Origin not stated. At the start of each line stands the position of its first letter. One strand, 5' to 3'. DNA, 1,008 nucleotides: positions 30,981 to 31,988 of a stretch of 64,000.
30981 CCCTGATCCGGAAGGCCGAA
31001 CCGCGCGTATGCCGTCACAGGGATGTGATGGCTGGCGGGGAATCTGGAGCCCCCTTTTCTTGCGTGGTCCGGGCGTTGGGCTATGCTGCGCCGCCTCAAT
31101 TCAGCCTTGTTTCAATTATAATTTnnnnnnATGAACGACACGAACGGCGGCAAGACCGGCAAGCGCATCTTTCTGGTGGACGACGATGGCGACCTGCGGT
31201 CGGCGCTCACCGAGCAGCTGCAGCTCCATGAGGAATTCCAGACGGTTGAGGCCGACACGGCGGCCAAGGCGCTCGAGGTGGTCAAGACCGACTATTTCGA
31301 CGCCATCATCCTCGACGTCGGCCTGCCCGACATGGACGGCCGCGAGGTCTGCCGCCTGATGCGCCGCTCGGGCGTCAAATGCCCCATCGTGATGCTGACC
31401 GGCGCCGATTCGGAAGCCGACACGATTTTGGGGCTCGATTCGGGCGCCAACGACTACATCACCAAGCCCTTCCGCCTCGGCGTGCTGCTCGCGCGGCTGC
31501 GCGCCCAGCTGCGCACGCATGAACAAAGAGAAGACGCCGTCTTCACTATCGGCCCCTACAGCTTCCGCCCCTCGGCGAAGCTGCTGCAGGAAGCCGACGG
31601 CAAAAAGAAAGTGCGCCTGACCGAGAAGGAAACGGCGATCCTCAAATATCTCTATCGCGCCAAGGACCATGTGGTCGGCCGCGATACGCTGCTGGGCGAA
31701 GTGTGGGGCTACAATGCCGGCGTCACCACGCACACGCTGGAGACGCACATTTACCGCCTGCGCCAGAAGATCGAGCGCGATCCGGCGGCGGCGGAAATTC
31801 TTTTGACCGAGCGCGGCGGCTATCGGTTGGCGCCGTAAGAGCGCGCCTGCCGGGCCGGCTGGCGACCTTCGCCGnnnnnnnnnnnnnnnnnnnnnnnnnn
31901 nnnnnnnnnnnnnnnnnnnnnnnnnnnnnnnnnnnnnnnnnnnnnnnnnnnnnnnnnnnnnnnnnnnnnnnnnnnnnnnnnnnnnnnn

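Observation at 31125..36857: Gtr/Arn-like periplasmic glycosylation module with a methyltransferase fused to the polyprenyl-phosphate GT2 enzyme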

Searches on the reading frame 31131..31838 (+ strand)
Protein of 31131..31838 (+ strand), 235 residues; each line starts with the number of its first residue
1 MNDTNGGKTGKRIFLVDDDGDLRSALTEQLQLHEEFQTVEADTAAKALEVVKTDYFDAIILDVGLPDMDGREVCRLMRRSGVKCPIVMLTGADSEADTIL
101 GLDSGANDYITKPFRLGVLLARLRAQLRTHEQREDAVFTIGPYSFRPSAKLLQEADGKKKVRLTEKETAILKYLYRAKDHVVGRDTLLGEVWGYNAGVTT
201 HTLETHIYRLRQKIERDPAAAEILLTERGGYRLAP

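Call 7: search_protein_families(library=pfam, proteins=[window:31131-31838:+], max_evalue=0.01)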
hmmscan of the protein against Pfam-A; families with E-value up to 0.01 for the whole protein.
window:31131-31838:+ (235 aa): 4 families
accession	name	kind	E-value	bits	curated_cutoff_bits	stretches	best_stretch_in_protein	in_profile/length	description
PF00072.30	Response_reg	-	5.2e-28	97.9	30.2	1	13-123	1-110/111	Response regulator receiver domain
PF00486.34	Trans_reg_C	-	1.1e-21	77.1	26.2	1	159-233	2-77/77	Transcriptional regulatory protein, C terminal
PF21695.3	GlnR_1st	-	0.00063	20.1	27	1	14-90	4-76/111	Transcription regulator GlnR, N-terminal domain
PF03709.21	OKR_DC_1_N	-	0.004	17.8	29.3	1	28-95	11-75/111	Orn/Lys/Arg decarboxylase, N-terminal domain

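Call 8: search_protein_families(library=ncbifam, proteins=[window:31131-31838:+], max_evalue=0.01)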
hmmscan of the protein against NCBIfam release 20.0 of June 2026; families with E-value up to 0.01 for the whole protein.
window:31131-31838:+ (235 aa): 104 families (the best 25 are shown)
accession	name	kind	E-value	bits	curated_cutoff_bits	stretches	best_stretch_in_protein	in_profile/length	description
NF040689.1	MtrAB_MtrA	equivalog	6.7e-49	166.2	300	1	13-232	1-217/219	MtrAB system response regulator MtrA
NF040534.1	resp_reg_YycF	equivalog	1.7e-42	145.3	340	1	11-231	1-225/231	response regulator YycF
TIGR02154.1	PhoB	equivalog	5e-41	140.5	296.2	1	11-233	3-225/226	phosphate regulon transcriptional regulator PhoB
NF007928.2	PRK10643.1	equivalog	3.1e-39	134.9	330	1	12-217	2-204/216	two-component system response regulator PmrA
NF041734.1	resp_reg_RppA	equivalog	4.1e-39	134.3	250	1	12-234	2-228/229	two-component system response regulator RppA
NF045944.1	ResRegRpaBCyano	equivalog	4.5e-39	134.2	330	1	15-231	2-225/229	response regulator transcription factor RpaB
TIGR01387.1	cztR_silR_copR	subfamily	7.1e-39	133.7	279.2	1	14-231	2-216/218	heavy metal response regulator transcription factor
NF008296.0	PRK11083.1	equivalog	9.4e-39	133.1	273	1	11-233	4-225/228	two-component system response regulator CreB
NF053854.1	RespRegPhoBBctds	equivalog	4.7e-37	127.5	270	1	13-217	1-210/225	two-component system response regulator PhoB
NF007005.1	PRK09468.1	equivalog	1.7e-36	125.8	331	1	10-228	3-225/237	osmolarity response regulator transcription factor OmpR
NF041733.1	resp_reg_CseB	equivalog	2e-35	122.2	350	1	12-218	2-215/228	two-component system response regulator CseB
NF007820.0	PRK10529.1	equivalog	4.5e-35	121.1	325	1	12-233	3-223/225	two-component system response regulator KdpE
NF033117.2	vanR_ACDEGLN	exception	1.1e-34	120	350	1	13-226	1-217/226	VanR-ABDEGLN family response regulator transcription factor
NF045991.1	RespRegCtrARhodob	equivalog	1.3e-33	116.6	350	1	12-223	2-210/224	response regulator transcription factor CtrA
NF008567.0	PRK11517.1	equivalog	2.5e-32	112.1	353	1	13-233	3-218/223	response regulator transcription factor HprR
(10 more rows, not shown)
